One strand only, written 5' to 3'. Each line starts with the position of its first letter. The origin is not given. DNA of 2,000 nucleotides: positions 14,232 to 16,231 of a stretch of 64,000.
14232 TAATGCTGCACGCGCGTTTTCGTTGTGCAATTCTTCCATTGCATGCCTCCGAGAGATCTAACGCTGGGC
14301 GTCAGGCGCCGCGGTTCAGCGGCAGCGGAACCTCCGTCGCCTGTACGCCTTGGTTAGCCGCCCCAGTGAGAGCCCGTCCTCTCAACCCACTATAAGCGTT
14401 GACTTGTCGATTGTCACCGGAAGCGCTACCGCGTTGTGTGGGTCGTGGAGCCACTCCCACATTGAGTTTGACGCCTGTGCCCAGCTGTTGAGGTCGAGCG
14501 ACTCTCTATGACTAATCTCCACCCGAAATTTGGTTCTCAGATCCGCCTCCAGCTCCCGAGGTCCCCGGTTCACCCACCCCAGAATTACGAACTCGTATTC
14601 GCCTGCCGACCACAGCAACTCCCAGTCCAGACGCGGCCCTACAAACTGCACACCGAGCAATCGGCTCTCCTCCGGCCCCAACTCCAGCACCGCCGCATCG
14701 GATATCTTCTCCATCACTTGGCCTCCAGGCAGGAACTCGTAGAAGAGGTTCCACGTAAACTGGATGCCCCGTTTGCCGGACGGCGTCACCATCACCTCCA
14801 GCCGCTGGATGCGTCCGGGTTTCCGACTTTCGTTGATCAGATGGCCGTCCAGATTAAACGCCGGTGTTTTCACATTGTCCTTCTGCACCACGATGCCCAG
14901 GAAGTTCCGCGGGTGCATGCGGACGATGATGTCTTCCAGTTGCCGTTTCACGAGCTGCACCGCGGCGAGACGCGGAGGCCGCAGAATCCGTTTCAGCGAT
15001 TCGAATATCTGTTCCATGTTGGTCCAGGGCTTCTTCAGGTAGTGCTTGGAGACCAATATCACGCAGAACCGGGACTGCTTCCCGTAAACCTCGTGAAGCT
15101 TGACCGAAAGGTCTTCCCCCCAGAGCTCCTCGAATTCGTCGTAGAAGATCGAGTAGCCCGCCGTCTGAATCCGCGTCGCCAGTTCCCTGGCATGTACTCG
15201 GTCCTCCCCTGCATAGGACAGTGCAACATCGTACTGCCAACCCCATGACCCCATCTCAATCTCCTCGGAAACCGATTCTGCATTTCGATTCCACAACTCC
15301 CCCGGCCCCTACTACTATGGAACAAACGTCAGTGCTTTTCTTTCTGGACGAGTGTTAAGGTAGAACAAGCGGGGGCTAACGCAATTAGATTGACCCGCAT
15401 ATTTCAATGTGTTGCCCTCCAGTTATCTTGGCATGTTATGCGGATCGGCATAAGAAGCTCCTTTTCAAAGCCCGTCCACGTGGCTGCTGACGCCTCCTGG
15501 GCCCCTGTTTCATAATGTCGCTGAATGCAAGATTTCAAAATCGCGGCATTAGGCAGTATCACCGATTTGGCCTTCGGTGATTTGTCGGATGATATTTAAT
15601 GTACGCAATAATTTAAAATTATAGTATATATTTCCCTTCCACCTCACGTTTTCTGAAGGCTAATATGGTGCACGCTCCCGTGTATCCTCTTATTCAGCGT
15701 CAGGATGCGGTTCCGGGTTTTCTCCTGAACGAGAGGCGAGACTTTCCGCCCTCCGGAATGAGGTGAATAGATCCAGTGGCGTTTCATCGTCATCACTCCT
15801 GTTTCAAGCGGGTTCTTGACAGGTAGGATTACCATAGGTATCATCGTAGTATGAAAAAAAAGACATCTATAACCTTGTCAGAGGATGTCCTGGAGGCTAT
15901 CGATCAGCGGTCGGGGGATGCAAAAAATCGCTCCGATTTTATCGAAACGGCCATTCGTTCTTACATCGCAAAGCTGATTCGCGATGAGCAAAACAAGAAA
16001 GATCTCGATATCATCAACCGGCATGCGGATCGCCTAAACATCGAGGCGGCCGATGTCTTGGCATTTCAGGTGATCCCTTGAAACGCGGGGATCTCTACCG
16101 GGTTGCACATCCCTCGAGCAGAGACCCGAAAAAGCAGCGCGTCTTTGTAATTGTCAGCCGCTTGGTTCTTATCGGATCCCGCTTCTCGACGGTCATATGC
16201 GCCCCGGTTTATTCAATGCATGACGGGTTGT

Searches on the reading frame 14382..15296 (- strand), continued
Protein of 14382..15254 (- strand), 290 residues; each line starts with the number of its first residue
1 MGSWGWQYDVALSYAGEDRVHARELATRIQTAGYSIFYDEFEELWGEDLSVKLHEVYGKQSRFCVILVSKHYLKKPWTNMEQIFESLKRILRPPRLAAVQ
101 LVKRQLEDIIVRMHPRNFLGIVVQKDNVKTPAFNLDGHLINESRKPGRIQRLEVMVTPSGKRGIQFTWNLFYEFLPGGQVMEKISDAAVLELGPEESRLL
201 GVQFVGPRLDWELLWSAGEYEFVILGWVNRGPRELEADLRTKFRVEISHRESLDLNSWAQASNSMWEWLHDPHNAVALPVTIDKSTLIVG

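Call 66: search_solved_structures(query=A7, max_evalue=0.01, show_alignments=2)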
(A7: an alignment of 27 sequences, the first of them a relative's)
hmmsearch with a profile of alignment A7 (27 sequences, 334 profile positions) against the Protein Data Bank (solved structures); distinct sequences matched with E-value up to 0.01: 11.
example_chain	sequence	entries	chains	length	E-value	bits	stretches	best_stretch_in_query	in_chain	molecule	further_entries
7uwg_A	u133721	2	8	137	8.8e-17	64.4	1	5-133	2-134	Molecular chaperone Tir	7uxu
7uxr_A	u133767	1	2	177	1.2e-16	63.9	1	6-134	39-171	TIR domain protein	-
8g83_A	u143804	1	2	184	1.5e-16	63.6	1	6-134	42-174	NAD(+) hydrolase AbTIR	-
4lzp_B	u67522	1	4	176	1.5e-10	43.9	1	4-133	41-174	Putative uncharacterized protein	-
4lqc_A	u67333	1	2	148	1e-09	41.2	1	4-135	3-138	TcpB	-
3h16_A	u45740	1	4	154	1.3e-09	40.8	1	8-134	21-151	TIR protein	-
4c7m_A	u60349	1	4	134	4.6e-09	39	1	9-133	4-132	Toll/interleukin-1 receptor domain-containing protein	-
3jrn_A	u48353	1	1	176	2.3e-05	26.8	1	4-87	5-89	AT1G72930 protein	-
7jlu_A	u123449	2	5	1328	4.2e-05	26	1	5-86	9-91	Disease resistance protein Roq1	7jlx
7jlv_A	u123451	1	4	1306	4.3e-05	26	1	5-86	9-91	Disease resistance protein Roq1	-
3ozi_A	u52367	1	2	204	0.0037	19.6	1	5-101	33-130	L6tr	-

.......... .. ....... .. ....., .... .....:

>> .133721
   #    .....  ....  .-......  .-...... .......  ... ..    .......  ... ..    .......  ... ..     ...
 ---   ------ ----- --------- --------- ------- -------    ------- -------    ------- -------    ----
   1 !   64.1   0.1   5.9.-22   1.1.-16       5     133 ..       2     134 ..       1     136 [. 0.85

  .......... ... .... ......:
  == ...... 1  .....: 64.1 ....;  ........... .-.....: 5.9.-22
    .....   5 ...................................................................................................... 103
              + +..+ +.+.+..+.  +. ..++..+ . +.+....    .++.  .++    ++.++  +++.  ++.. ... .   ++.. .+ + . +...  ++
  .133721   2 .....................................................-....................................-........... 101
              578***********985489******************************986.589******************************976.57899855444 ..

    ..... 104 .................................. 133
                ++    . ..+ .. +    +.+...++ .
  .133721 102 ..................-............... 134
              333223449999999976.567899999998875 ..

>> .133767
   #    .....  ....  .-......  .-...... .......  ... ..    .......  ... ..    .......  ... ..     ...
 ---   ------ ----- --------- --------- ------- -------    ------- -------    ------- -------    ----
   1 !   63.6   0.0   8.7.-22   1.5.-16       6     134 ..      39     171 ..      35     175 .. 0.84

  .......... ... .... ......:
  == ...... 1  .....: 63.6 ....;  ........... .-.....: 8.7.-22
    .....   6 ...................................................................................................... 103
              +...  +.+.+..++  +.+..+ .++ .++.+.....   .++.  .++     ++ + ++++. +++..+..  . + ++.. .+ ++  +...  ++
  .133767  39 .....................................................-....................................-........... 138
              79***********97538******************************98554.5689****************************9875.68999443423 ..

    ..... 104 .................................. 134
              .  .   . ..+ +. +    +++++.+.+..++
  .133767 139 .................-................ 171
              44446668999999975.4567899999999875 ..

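Call 97: search_dna_similar(query=P0002, collection=plasmids, mode=protein, max_evalue=0.00001, max_rows=10)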
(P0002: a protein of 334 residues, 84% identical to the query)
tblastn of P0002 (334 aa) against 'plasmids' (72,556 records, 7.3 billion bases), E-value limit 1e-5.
Records with a match: 22; places in all: 22; records where one place covers at least 80% of the query: 0.
Best place of each record, by identity: <60% 22.
By first word of the organism name: Ralstonia 4; Bradyrhizobium 4; Bacillus 2; Priestia 2; Deinococcus 1; Nostoc 1; Methylobacterium 1; Caulobacter 1; Rhizobium 1; Pseudomonas 1; and 4 more.
By predicted mobility (MOB-suite, as given by PLSDB): mobilizable 9; non-mobilizable 7; conjugative 6.
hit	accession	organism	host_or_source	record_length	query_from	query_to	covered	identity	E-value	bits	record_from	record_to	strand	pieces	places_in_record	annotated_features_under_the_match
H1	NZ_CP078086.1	Bacillus tropicus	Cell culture,soil sample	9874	5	192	56%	34.7%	7e-27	118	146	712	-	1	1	none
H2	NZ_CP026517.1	Deinococcus sp. NW-56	whole organism,water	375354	8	187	54%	35.2%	7e-24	109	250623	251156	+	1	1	TIR domain-containing protein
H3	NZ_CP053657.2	Bacillus cereus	culture,soil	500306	6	149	43%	41.6%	6e-25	112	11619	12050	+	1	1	TIR domain-containing protein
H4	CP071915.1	Ralstonia solanacearum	Pogostemon cablin,Single strain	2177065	7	145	42%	42.3%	7e-22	103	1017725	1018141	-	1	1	TIR domain-containing protein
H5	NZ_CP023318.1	Priestia megaterium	Plant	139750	5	132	38%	43.1%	4e-29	125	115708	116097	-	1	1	TIR domain-containing protein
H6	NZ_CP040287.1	Nostoc sp. C057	Phaeoceros,pure culture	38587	1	116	35%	47.5%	5e-28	121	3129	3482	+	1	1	GUN4 domain-containing protein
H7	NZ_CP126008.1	Bradyrhizobium elkanii USDA 94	Glycine max,soybean,root nodule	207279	10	139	39%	31.3%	3e-6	57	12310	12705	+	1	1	toll/interleukin-1 receptor domain-containing protein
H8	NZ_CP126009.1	Bradyrhizobium elkanii USDA 94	Glycine max,soybean,root nodule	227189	10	139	39%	31.3%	3e-6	57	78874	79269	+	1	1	toll/interleukin-1 receptor domain-containing protein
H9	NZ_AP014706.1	Methylobacterium aquaticum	-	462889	5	135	39%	30.6%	4e-6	56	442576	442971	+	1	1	DUF1883 domain-containing protein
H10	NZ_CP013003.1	Caulobacter henricii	pond water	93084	7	135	39%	30.3%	4e-6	56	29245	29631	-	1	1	toll/interleukin-1 receptor domain-containing protein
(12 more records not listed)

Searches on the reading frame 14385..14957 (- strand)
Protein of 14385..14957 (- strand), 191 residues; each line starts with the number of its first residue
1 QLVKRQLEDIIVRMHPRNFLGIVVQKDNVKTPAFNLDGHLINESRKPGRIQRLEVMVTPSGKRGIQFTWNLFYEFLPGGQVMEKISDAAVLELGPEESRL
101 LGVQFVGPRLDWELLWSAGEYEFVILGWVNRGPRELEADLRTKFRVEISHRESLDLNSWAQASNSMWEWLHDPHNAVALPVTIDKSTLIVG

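Call 52: search_protein_representatives(protein=window:14385-14957:-)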
Query: 191 residues. Proteins with E-value up to 0.001 (for the whole library): 122; up to 1e-10: 69; up to 1e-30: 7. The best 122 are listed.
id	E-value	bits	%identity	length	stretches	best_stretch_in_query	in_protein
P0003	8.2e-105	364.9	84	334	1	1-191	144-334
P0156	1.3e-55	204.4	76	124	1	69-191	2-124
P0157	1.2e-54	201.3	51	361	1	1-190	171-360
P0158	2.9e-49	183.7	51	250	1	4-190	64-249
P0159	3.2e-38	147.6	74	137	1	100-191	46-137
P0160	1.2e-35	139.3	39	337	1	6-188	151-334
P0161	7.7e-31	123.5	36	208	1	2-187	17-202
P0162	7.6e-30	120.3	43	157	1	34-183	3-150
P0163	4.9e-29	117.7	38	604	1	4-181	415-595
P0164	9.3e-29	116.8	38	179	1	12-185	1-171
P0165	1.9e-28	115.7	42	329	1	9-161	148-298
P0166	7.6e-27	110.5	38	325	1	10-185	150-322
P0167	1.0e-25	106.8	34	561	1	6-189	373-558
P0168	8.1e-25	103.9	34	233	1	12-185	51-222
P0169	1.1e-23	100.1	36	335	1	15-184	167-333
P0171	6.2e-23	97.7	34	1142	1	4-185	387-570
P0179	2.6e-20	89.2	36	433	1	8-183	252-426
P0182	1.1e-19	87.1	34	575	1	11-183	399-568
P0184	1.5e-18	83.4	30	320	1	11-181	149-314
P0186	2.8e-17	79.3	37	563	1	12-183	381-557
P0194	1.4e-15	73.8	33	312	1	14-181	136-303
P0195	1.8e-15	73.4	29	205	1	7-150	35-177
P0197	5.1e-15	71.9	32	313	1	31-183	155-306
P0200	2.7e-14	69.6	30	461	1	20-183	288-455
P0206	2.1e-13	66.6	34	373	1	26-182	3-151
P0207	2.3e-13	66.5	27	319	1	31-183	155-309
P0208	2.8e-13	66.3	29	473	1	12-157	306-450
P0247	8.0e-07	45.2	29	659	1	29-185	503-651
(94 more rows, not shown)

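Call 53: search_protein_families(library=pfam, proteins=[P0163, P0167, P0171, P0179, P0182, P0186, P0200, P0208, P0247, P0206], max_evalue=0.01)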
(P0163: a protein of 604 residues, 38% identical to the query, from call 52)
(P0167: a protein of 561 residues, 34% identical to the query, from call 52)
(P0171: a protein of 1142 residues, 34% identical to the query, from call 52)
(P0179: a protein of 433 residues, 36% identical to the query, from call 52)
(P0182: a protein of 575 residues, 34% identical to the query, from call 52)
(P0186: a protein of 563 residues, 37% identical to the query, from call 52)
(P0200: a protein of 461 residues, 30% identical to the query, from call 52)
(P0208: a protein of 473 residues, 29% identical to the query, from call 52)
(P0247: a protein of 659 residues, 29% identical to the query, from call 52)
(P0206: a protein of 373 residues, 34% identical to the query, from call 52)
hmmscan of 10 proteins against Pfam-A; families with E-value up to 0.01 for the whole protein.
P0163 (604 aa): 11 families
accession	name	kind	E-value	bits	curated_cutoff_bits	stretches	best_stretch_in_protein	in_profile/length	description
PF00515.34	TPR_1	-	1.8e-13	50.1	27.8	2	166-196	3-33/34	Tetratricopeptide repeat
PF13431.12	TPR_17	-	1.8e-11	43.8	24.4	0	282-314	1-33/34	Tetratricopeptide repeat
PF13414.12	TPR_11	-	3.1e-11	43.2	26.8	0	277-302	11-36/42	TPR repeat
PF13432.12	TPR_16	-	6.5e-09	36.5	32.7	1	279-325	16-62/65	Tetratricopeptide repeat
PF13181.12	TPR_8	-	1.3e-08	34.8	25.7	1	164-196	1-33/34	Tetratricopeptide repeat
PF13424.12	TPR_12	-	3.4e-08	34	30.1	1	139-194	17-75/77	Tetratricopeptide repeat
PF07719.23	TPR_2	-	8.8e-08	32.1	27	1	165-196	2-33/34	Tetratricopeptide repeat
PF13428.12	TPR_14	-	7.8e-06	26.5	23.5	0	167-205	4-42/44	Tetratricopeptide repeat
PF23914.1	TPR_CcmH_CycH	-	3.9e-05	24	42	0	160-213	46-99/158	Cytochrome c-type biogenesis protein H TPR domain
PF13374.12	TPR_10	-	0.00032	21.1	27.5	0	258-287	7-36/42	Tetratricopeptide repeat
PF14559.12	TPR_19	-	0.00034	21.3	25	0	308-340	5-37/68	Tetratricopeptide repeat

P0167 (561 aa): 8 families
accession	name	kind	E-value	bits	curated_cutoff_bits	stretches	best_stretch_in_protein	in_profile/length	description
PF13676.11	TIR_2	-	3.1e-16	60.4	28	1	3-110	1-98/122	TIR domain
PF13414.12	TPR_11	-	0.00039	20.5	26.8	1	281-317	3-39/42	TPR repeat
PF00515.34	TPR_1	-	0.00042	20.4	27.8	1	274-303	3-32/34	Tetratricopeptide repeat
PF01582.25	TIR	-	0.00048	20.4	21.3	1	30-69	31-70/179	TIR domain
PF07719.23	TPR_2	-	0.0012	19.2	27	0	277-303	6-32/34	Tetratricopeptide repeat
PF13424.12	TPR_12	-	0.0018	18.9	30.1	0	232-302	11-75/77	Tetratricopeptide repeat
PF13431.12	TPR_17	-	0.0033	18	24.4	0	295-319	2-26/34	Tetratricopeptide repeat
PF13428.12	TPR_14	-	0.006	17.6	23.5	0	279-312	8-41/44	Tetratricopeptide repeat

P0171 (1142 aa): 11 families
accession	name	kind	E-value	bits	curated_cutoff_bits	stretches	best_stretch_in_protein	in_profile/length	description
PF13424.12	TPR_12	-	9.7e-25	87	30.1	3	962-1033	3-76/77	Tetratricopeptide repeat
PF07719.23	TPR_2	-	6.3e-12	45.1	27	1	1044-1073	3-32/34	Tetratricopeptide repeat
PF13176.12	TPR_7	-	5.9e-11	42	27.9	2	1045-1078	2-35/36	Tetratricopeptide repeat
PF00515.34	TPR_1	-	9.4e-11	41.5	27.8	1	1045-1073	4-32/34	Tetratricopeptide repeat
PF13181.12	TPR_8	-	8.8e-09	35.3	25.7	0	1048-1073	7-32/34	Tetratricopeptide repeat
PF13374.12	TPR_10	-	2.7e-06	27.7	27.5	1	1043-1075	3-35/42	Tetratricopeptide repeat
PF14938.12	SNAP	-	3.8e-05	23.7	25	0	937-988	89-141/282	Soluble NSF attachment protein, SNAP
PF13365.12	Trypsin_2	-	0.00023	22.4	27.6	1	205-349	1-144/144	Trypsin-like peptidase domain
PF13432.12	TPR_16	-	0.00045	21.1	32.7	0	932-987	7-56/65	Tetratricopeptide repeat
PF13174.12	TPR_6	-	0.00068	20.6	26.3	0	1045-1068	3-26/33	Tetratricopeptide repeat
PF10579.15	Rapsyn_N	-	0.0013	19.2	23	0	1032-1077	33-78/80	Rapsyn N-terminal myristoylation and linker region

P0179 (433 aa): 1 family
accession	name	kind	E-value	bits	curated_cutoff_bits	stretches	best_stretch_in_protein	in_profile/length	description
PF13676.11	TIR_2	-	1.7e-18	67.7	28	1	68-179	6-121/122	TIR domain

P0182 (575 aa): 3 families
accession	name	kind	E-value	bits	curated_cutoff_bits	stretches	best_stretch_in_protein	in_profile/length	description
PF22731.1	NCH4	-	9.6e-13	48.2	27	1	355-396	2-43/45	NACHT C-terminal Helical domain 4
PF05729.18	NACHT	-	4.3e-06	27.1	26.7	1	18-171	3-161/167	NACHT domain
PF13191.12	AAA_16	-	1.1e-05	26.4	32.6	1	7-122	16-151/167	AAA ATPase domain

P0186 (563 aa): 7 families
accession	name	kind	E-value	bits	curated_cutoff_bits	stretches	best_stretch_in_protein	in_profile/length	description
PF00515.34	TPR_1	-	5.6e-05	23.2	27.8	1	276-304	6-34/34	Tetratricopeptide repeat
PF07719.23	TPR_2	-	6.3e-05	23.2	27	1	273-304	3-34/34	Tetratricopeptide repeat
PF13424.12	TPR_12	-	0.00021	21.9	30.1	0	267-301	41-75/77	Tetratricopeptide repeat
PF13414.12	TPR_11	-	0.0011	19.1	26.8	1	284-308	7-31/42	TPR repeat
PF13181.12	TPR_8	-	0.0044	17.5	25.7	0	285-304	15-34/34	Tetratricopeptide repeat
PF13431.12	TPR_17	-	0.007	17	24.4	0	294-324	2-32/34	Tetratricopeptide repeat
PF13428.12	TPR_14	-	0.0081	17.2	23.5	0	273-304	3-34/44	Tetratricopeptide repeat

P0200 (461 aa): 4 families
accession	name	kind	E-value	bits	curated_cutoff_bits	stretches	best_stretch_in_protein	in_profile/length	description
PF13424.12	TPR_12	-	6.1e-05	23.6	30.1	1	161-198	38-75/77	Tetratricopeptide repeat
PF13414.12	TPR_11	-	0.00065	19.8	26.8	0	175-199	1-25/42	TPR repeat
PF07719.23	TPR_2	-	0.002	18.6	27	1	168-200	1-33/34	Tetratricopeptide repeat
PF13176.12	TPR_7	-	0.0033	17.8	27.9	0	170-195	1-26/36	Tetratricopeptide repeat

P0208 (473 aa): 0 families

P0247 (659 aa): 6 families
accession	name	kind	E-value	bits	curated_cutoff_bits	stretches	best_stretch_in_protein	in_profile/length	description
PF00931.28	NB-ARC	-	4.5e-06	26.5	23.5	1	108-238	7-136/248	NB-ARC domain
PF25199.1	nSTAND_NTPase5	-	7.3e-06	26.3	34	1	108-239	27-134/145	Novel STAND NTPase 5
PF13191.12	AAA_16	-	1e-05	26.6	32.6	1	109-229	12-129/167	AAA ATPase domain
PF05729.18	NACHT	-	4.1e-05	23.9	26.7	1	122-239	2-130/167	NACHT domain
PF14532.12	Sigma54_activ_2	-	0.0061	17.2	25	0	108-136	9-37/138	Sigma-54 interaction domain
PF13481.12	AAA_25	-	0.0067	16.5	27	0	120-186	33-108/195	AAA domain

P0206 (373 aa): 0 families

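Call 54: search_protein_families(library=pfam, proteins=[P0157, P0160, P0165, P0169, P0184, P0194, P0197, P0207, P0161, P0195], max_evalue=0.01)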
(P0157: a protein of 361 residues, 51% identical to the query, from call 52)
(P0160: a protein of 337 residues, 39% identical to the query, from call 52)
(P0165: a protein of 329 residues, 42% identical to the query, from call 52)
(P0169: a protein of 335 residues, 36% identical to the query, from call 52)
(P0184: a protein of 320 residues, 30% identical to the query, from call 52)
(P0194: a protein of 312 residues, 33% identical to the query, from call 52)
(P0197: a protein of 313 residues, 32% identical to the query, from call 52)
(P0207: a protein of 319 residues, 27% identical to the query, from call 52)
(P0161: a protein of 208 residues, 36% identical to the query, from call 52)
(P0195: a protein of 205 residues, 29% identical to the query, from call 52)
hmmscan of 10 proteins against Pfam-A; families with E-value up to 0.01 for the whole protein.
P0157 (361 aa): 3 families
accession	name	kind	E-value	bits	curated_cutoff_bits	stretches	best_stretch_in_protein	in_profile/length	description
PF13676.11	TIR_2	-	4.9e-18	66.2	28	1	11-123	1-107/122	TIR domain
PF01582.25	TIR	-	1.3e-07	32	21.3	1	12-107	5-98/179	TIR domain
PF10137.14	CAP12-PCTIR_TIR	-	9.3e-05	22.9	24.7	1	10-74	1-62/119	CAP12/Pycsar effector protein, TIR domain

P0160 (337 aa): 2 families
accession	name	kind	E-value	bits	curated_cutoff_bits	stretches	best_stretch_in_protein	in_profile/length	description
PF13676.11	TIR_2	-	4.4e-18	66.4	28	1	13-124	4-111/122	TIR domain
PF01582.25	TIR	-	0.00029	21.1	21.3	1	8-104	2-96/179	TIR domain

P0165 (329 aa): 2 families
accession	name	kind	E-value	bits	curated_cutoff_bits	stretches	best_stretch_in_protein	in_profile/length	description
PF13676.11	TIR_2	-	3.2e-17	63.6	28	1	10-122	1-111/122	TIR domain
PF01582.25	TIR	-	2.9e-05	24.4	21.3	1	8-101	2-95/179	TIR domain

P0169 (335 aa): 1 family
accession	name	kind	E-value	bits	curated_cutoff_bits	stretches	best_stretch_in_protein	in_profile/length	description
PF13676.11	TIR_2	-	1.3e-12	48.7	28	1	5-120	1-111/122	TIR domain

P0184 (320 aa): 2 families
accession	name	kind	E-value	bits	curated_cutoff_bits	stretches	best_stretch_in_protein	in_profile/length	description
PF13676.11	TIR_2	-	3.6e-16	60.2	28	1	9-123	1-111/122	TIR domain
PF01582.25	TIR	-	0.00023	21.4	21.3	1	23-104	19-97/179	TIR domain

P0194 (312 aa): 3 families
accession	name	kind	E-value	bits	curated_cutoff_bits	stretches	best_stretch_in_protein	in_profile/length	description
PF13676.11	TIR_2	-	3.5e-22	79.6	28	1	4-119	1-120/122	TIR domain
PF08937.16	ThsB_TIR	-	0.0025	18.6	21.2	1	5-81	1-87/100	Thoeris protein ThsB, TIR-like domain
PF01582.25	TIR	-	0.0077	16.5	21.3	0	19-79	21-82/179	TIR domain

P0197 (313 aa): 3 families
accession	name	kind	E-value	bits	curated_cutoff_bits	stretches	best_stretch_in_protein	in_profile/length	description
PF13676.11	TIR_2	-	1.4e-18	68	28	1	4-108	1-111/122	TIR domain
PF01582.25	TIR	-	0.00024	21.4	21.3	1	4-77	4-80/179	TIR domain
PF08937.16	ThsB_TIR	-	0.0036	18.1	21.2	0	43-78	49-84/100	Thoeris protein ThsB, TIR-like domain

P0207 (319 aa): 2 families
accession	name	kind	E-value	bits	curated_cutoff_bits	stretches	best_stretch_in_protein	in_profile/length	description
PF13676.11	TIR_2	-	6.6e-25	88.4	28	1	4-120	1-121/122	TIR domain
PF01582.25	TIR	-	0.00044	20.5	21.3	1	9-80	11-83/179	TIR domain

P0161 (208 aa): 0 families

P0195 (205 aa): 0 families

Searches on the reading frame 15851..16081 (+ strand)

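Call 3: search_protein_families(library=pfam, proteins=[window:15851-16081:+], max_evalue=0.1)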
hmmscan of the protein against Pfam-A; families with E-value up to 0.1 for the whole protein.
window:15851-16081:+ (76 aa): 7 families
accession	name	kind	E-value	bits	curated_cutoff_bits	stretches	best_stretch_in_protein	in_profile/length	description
PF01402.27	RHH_1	-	6.5e-06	26.4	20.5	1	5-41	2-39/39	Ribbon-helix-helix protein, copG family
PF15919.11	HicB_lk_antitox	-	0.015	15.9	27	0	3-33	90-121/123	HicB_like antitoxin of bacterial toxin-antitoxin system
PF17363.7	DUF5388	-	0.02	15.7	26.1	1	21-50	23-52/64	Family of unknown function (DUF5388)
PF17723.7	RHH_8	-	0.035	14.7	25.4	1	21-41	24-44/119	Ribbon-Helix-Helix transcriptional regulator family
PF00512.31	HisKA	-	0.064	13.8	26.9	0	33-63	18-51/66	His Kinase A (phospho-acceptor) domain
PF07956.16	DUF1690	-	0.082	13.8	29.7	1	2-49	2-49/139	Protein of Unknown function (DUF1690)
PF07362.18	CcdA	-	0.086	13.7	22.4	0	2-60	1-59/71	Post-segregation antitoxin CcdA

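Call 4: search_protein_families(library=padloc, proteins=[window:15851-16081:+], max_evalue=0.1)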
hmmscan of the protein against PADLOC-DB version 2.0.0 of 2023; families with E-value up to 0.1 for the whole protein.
window:15851-16081:+ (76 aa): 1 family
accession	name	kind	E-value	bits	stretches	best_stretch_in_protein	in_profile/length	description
PDLC04776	PDC-M69B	-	0.0038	14.9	1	19-68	207-256/272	-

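Call 6: search_protein_families(library=ncbifam, proteins=[window:15851-16081:+], max_evalue=0.01)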
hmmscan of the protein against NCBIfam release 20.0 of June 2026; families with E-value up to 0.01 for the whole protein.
window:15851-16081:+ (76 aa): 2 families
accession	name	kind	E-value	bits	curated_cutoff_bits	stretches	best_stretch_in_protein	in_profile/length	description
NF050104.1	TA_MazE_antitoxin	equivalog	1.8e-05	25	65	1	4-42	1-37/69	type II toxin-antitoxin system MazE family antitoxin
NF041551.1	YlcI_YnfO_N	subfamily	8.9e-05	22.5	30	1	3-40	3-40/42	YlcI/YnfO family protein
